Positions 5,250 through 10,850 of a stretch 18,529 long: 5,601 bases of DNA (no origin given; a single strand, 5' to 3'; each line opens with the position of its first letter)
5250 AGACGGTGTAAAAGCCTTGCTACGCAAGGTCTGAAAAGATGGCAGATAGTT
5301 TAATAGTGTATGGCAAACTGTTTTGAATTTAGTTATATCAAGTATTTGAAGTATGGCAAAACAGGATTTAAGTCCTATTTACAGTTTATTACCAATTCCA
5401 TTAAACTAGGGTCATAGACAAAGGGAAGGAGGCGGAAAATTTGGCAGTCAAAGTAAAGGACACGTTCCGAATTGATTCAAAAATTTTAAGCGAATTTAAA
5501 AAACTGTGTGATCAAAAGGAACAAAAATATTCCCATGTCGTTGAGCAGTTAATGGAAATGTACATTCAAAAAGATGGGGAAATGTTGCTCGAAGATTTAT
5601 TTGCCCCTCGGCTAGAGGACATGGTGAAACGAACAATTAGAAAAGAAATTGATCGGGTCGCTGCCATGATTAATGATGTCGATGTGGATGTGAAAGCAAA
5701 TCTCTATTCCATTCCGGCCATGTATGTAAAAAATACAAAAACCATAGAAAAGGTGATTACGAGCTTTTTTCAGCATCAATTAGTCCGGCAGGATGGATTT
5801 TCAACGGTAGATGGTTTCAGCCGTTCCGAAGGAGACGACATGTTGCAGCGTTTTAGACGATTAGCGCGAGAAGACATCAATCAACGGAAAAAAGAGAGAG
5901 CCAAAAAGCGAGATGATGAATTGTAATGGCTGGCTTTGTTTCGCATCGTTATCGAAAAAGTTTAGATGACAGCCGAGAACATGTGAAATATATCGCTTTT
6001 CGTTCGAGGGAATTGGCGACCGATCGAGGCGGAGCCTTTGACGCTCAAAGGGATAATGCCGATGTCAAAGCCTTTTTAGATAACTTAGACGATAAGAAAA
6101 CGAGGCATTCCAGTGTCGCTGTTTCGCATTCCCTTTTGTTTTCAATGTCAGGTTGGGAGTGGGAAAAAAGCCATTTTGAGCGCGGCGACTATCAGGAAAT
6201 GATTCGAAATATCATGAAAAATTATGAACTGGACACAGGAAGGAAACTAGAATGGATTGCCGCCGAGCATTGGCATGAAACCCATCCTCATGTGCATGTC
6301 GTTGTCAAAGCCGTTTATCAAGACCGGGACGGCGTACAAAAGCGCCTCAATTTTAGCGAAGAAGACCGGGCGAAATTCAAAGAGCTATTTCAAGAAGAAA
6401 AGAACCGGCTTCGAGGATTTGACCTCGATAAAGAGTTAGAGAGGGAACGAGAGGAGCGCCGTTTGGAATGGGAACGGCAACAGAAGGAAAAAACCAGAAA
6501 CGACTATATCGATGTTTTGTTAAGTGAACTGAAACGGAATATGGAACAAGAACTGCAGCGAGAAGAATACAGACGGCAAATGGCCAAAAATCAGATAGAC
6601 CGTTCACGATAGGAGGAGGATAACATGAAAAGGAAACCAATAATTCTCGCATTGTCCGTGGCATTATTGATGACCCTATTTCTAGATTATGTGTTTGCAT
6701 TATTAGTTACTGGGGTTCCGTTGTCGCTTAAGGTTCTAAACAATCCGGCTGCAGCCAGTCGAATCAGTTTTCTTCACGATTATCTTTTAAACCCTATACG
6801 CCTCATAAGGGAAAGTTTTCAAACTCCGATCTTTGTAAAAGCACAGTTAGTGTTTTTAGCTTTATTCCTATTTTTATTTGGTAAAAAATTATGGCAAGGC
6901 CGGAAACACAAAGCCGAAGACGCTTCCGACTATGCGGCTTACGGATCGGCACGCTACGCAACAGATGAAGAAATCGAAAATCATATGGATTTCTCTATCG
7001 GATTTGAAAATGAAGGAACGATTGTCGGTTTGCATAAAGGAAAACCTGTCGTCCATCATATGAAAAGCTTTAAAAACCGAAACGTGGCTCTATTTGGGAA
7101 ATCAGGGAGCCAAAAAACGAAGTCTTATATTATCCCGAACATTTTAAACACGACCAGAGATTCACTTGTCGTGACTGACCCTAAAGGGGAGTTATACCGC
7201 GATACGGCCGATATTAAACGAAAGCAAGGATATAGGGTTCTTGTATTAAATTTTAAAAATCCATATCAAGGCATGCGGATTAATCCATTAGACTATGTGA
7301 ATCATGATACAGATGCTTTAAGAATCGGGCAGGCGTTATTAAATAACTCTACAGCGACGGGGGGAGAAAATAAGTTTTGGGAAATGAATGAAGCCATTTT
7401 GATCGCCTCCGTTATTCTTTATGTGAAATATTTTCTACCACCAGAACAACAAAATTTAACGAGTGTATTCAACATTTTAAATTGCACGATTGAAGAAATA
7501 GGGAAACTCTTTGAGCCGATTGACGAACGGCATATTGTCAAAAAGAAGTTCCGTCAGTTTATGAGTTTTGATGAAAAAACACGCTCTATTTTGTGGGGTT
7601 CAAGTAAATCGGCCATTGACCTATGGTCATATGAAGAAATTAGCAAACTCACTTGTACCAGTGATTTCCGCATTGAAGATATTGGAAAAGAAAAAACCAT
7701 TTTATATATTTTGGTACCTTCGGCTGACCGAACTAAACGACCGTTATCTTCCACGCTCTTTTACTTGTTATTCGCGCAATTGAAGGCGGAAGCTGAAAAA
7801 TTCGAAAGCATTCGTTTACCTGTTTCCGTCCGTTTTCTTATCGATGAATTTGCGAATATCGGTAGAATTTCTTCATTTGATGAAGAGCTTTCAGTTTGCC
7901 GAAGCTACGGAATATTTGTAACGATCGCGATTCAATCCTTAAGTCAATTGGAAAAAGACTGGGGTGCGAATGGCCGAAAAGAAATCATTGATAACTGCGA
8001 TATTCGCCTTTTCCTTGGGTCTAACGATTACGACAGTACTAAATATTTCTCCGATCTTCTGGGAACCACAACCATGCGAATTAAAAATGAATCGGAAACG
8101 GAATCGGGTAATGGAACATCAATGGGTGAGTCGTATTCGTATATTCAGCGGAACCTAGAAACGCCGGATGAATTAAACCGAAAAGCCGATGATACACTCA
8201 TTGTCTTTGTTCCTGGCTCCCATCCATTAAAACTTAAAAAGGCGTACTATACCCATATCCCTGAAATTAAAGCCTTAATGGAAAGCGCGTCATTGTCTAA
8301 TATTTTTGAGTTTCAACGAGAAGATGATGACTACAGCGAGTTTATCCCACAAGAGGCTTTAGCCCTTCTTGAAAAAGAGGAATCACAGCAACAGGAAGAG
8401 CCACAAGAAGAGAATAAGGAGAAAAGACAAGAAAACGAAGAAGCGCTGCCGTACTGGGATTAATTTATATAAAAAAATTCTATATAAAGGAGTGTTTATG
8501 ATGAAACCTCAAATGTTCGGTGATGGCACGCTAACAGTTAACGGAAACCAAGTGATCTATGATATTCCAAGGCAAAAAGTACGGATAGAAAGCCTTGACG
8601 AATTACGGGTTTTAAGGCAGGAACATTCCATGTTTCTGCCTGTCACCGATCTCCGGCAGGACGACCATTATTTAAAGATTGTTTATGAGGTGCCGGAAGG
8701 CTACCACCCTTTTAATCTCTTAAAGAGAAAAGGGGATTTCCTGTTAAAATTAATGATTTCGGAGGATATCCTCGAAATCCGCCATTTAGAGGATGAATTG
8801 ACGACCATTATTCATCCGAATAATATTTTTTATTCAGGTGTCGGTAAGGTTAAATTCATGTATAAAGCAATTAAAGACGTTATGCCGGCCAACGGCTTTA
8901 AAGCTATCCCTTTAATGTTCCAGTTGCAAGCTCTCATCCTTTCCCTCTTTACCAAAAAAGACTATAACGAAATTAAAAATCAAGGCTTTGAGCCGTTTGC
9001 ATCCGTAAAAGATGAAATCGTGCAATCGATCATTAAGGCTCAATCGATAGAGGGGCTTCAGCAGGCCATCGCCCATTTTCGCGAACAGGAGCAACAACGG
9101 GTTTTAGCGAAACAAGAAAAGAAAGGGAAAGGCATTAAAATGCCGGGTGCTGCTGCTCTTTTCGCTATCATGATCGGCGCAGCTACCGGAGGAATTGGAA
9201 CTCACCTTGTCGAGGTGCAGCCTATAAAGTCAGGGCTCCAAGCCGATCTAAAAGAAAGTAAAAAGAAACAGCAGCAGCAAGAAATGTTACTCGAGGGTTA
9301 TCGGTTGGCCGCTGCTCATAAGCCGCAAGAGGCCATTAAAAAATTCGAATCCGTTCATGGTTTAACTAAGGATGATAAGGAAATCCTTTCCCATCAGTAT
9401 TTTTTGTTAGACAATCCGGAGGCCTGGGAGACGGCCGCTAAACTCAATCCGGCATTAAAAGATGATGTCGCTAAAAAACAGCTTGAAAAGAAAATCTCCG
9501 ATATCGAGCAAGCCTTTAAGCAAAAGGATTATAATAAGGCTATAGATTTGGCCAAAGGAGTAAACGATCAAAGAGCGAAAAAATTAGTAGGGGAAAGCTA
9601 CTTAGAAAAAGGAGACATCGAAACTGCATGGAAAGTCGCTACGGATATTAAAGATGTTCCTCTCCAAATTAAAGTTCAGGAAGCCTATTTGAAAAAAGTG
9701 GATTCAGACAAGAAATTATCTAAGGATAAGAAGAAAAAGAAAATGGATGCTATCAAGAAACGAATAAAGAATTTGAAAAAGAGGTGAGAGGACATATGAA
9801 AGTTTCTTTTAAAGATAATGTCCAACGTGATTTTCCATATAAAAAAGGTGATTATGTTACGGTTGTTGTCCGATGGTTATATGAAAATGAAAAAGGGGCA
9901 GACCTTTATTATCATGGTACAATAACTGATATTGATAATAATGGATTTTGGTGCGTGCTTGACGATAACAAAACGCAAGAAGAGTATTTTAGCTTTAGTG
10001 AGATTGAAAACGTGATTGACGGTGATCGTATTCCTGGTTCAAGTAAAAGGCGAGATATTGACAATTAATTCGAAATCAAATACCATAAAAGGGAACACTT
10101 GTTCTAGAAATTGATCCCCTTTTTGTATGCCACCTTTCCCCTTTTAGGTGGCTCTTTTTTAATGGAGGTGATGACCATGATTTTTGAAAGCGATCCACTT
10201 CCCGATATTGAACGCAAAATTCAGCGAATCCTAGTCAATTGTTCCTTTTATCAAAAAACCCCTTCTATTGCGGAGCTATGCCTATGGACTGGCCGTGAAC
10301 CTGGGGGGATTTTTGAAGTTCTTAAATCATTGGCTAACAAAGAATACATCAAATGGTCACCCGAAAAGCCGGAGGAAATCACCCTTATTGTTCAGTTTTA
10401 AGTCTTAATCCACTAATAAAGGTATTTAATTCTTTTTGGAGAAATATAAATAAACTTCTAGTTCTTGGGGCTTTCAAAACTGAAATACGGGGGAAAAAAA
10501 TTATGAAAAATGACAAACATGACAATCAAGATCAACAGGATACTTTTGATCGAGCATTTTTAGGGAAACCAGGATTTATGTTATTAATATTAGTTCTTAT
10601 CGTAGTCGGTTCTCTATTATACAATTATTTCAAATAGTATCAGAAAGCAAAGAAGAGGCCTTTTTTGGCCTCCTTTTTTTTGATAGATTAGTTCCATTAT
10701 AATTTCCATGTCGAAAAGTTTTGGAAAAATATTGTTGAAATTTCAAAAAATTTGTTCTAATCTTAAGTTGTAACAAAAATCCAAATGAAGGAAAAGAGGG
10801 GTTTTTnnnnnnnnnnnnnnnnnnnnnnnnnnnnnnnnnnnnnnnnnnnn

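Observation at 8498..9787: A type VII secretion EssB/YukC-like pseudokinase membrane protein inside a relaxase-T4CP conjugation operon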

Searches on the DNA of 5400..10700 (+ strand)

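Call 6: search_dna_similar(query=window:5400-10700:+, collection=plasmids, mode=near, max_rows=20)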
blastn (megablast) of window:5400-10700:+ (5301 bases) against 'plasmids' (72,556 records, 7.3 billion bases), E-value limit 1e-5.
No match.

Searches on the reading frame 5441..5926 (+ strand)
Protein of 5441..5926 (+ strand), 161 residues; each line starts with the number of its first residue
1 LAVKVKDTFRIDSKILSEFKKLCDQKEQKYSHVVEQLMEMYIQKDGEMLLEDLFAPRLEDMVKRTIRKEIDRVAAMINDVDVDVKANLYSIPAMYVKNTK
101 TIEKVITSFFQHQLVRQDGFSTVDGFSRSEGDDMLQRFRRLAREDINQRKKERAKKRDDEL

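Call 3: search_protein_families(library=pfam, proteins=[window:5441-5926:+], max_evalue=0.01)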
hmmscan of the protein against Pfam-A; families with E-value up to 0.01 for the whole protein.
window:5441-5926:+ (161 aa): 1 family
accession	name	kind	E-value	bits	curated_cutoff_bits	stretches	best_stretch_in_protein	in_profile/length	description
PF20529.3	DUF6744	-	0.0057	16.1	27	1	22-149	121-248/314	Family of unknown function (DUF6744)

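Call 4: search_protein_families(library=ncbifam, proteins=[window:5441-5926:+], max_evalue=0.01)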
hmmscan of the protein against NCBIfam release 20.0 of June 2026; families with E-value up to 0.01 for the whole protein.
window:5441-5926:+ (161 aa): 0 families

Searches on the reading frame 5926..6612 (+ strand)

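Call 3: search_protein_families(library=pfam, proteins=[window:5926-6612:+], max_evalue=0.01)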
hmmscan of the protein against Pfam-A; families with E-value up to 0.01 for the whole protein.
window:5926-6612:+ (228 aa): 1 family
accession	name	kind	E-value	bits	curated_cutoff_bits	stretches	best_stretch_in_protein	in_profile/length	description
PF03432.20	Relaxase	-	0.0028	18.3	24.6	1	84-157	58-125/132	MobA/VirD2-like, nuclease domain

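Call 4: search_protein_families(library=ncbifam, proteins=[window:5926-6612:+], max_evalue=0.01)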
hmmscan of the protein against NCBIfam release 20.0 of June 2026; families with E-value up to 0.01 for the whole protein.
window:5926-6612:+ (228 aa): 2 families
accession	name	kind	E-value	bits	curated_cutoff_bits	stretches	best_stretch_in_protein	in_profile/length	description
NF041267.1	relax_RlxS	exception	2.4e-10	39.7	850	1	11-176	86-239/654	relaxase/mobilization nuclease RlxS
NF041499.3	MobP3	subfamily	2.7e-07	30.5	150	1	13-216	42-232/315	MobP3 family relaxase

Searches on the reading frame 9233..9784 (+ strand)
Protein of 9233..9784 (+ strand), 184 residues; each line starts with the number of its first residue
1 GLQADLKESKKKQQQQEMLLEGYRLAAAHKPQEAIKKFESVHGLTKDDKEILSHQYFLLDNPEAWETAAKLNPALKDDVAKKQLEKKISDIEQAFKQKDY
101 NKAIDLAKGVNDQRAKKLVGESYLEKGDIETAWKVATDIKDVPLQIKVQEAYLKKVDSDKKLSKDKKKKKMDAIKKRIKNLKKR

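Call 74: predict_structure(alignment_id=A4)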
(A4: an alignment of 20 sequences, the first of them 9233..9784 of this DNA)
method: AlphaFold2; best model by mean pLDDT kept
length: 184 residues; sequences in the alignment: 20
mean_pLDDT: 97.5   pTM: 0.82
mean pLDDT of the five models: 97.5, 97.5, 97.5, 96.9, 96.5
residues with pLDDT >= 90: 183; 70-90: 1; 50-70: 0; < 50: 0
segments of 3 or more residues with pLDDT < 50: none
pLDDT, mean of each block of 10 residues (from residue 1): 93 96 98 98 97 98 97 97 96 98 98 98 98 98 99 98 98 98 97
secondary structure, 60 per line:
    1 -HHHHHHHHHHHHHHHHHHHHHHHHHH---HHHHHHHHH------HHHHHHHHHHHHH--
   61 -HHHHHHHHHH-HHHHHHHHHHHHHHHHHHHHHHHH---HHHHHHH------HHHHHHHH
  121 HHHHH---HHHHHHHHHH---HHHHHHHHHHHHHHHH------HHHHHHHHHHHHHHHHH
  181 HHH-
elements in order: H2-27 H31-39 H46-58 H62-71 H73-96 H100-106 H113-125 H129-138 H142-157 H164-183

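Call 76: fold_search(model_id=the predicted structure, library=pdb)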
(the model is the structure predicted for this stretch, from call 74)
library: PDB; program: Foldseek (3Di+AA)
matches with E <= 10: 1201; with E <= 0.001: 0
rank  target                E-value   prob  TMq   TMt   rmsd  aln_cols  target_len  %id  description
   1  2ynq_C                1.6e-03  1.00  0.35  0.42  17.8       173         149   17  Crystal Structure of Geobacillus thermodenitrificans EssB extracellular fragment (released 2012-12-05)
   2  2ynq_B                2.5e-03  1.00  0.37  0.44  17.5       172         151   17  Crystal Structure of Geobacillus thermodenitrificans EssB extracellular fragment (released 2012-12-05)
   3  2ynq_A                2.6e-03  1.00  0.35  0.43  17.7       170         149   18  Crystal Structure of Geobacillus thermodenitrificans EssB extracellular fragment (released 2012-12-05)
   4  2ynq_D                5.5e-03  1.00  0.34  0.42  17.5       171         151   19  Crystal Structure of Geobacillus thermodenitrificans EssB extracellular fragment (released 2012-12-05)
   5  9qhc_B                7.7e-03  1.00  0.36  0.26   7.6       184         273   16  Crystal structure of 8-repeat CTPR protein with eliminated coordination sites (released 2025-10-22)
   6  8chy                  1.5e-02  1.00  0.37  0.29   8.7       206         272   16  Crystal structure of an 8-repeat consensus TPR superhelix with Zinc. (released 2024-02-21)
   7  9gzg_A                1.5e-02  0.99  0.26  0.31  13.9       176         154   18  Crystal structure of CTPR4E4 mutant (released 2025-10-15)
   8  9qhc_A                1.8e-02  1.00  0.35  0.24   8.7       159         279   16  Crystal structure of 8-repeat CTPR protein with eliminated coordination sites (released 2025-10-22)
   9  3ieg_A                2.0e-02  0.99  0.33  0.19  13.5       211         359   15  Crystal Structure of P58(IPK) TPR Domain at 2.5 A (released 2010-03-31)
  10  4zlh_B                2.3e-02  0.99  0.30  0.21   8.0       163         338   13  Structure of the LapB cytoplasmic domain at 2 angstroms (released 2015-11-11)
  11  3asg_A                2.5e-02  1.00  0.38  0.39  10.3       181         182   16  MamA D159K mutant 2 (released 2011-07-20)
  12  4y6c                  2.5e-02  0.99  0.35  0.31  11.4       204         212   10  Q17M crystal structure of Podosopora anserina putative kinesin light chain nearly identical TPR-like repeats (released 2015-10-07)
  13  8cqp_C                2.8e-02  1.00  0.31  0.42   8.1       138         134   17  Crystal structure of an 8-repeat consensus TPR superhelix with Calcium (low concentration) (released 2024-03-27)
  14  3as8                  3.2e-02  1.00  0.39  0.39  10.3       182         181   16  MamA MSR-1 P41212 (released 2011-07-20)
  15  3vtx_A                3.2e-02  1.00  0.27  0.27   8.1       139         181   19  Crystal structure of MamA protein (released 2012-10-31)
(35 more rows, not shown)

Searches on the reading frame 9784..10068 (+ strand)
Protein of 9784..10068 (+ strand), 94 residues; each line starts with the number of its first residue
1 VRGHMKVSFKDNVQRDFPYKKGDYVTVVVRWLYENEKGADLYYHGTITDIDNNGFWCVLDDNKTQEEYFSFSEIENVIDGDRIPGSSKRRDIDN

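Call 3: search_protein_families(library=pfam, proteins=[window:9784-10068:+], max_evalue=0.01)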
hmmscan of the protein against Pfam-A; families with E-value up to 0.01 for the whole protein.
window:9784-10068:+ (94 aa): 0 families

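Call 4: search_protein_families(library=ncbifam, proteins=[window:9784-10068:+], max_evalue=0.01)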
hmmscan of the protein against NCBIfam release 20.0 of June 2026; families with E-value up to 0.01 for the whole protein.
window:9784-10068:+ (94 aa): 0 families

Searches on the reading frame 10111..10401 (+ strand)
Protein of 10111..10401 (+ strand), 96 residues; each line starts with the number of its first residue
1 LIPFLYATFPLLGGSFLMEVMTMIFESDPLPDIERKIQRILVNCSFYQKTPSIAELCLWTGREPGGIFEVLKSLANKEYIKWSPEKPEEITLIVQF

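Call 3: search_protein_families(library=pfam, proteins=[window:10111-10401:+], max_evalue=0.01)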
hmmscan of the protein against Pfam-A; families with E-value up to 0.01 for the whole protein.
window:10111-10401:+ (96 aa): 1 family
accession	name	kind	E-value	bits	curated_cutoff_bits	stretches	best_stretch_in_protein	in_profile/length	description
PF13463.12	HTH_27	-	0.0035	18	22.2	1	48-84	16-52/68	Winged helix DNA-binding domain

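Call 4: search_protein_families(library=ncbifam, proteins=[window:10111-10401:+], max_evalue=0.01)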
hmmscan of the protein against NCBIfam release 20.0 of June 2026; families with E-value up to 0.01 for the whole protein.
window:10111-10401:+ (96 aa): 0 families
